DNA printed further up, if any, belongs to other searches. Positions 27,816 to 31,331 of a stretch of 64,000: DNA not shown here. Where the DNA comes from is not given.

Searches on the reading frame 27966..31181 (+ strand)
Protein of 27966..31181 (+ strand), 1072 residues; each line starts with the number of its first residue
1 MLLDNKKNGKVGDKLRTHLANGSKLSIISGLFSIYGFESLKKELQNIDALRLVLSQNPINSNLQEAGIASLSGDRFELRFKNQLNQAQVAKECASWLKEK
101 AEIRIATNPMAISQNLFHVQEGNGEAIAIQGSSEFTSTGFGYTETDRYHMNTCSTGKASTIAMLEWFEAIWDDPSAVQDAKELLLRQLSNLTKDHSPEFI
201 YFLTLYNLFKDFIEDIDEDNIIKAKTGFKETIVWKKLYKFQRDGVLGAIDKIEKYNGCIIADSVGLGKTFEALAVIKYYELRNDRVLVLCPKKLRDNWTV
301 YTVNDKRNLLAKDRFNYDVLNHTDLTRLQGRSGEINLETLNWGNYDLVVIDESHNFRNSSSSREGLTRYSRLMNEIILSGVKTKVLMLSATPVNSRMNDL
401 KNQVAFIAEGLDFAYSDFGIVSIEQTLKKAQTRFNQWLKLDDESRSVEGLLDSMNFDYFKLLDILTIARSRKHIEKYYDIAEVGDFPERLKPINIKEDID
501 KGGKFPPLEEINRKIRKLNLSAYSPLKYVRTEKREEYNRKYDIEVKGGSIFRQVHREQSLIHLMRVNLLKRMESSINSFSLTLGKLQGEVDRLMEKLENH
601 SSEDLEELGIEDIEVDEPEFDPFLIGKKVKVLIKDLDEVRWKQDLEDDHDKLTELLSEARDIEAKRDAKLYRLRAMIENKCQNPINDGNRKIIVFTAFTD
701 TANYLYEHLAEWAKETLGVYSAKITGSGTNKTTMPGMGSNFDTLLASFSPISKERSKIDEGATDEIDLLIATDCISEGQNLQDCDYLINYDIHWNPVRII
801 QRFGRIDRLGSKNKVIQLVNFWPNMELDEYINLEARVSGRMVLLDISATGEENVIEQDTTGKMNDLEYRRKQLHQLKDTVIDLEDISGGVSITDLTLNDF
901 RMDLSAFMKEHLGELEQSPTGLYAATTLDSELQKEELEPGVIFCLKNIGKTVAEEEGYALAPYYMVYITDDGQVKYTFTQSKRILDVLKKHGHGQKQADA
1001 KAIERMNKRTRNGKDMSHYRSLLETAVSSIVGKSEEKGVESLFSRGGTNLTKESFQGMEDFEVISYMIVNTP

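Call 75: search_protein_families(library=pfam, proteins=[window:27966-31181:+], max_evalue=0.00001)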
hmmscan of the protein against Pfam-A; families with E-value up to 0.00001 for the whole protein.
window:27966-31181:+ (1072 aa): 4 families
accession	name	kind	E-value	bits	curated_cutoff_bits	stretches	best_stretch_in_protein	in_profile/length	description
PF00271.37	Helicase_C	-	3.2e-14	53.6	23.5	1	687-810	13-110/110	Helicase conserved C-terminal domain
PF00176.29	SNF2-rel_dom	-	2.9e-13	50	24.9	1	250-411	11-182/290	SNF2-related domain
PF04851.21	ResIII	-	3.5e-07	30.7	22.5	1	237-393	4-163/164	Type III restriction enzyme, res subunit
PF00270.35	DEAD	-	8.4e-06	26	26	0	249-395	8-162/167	DEAD/DEAH box helicase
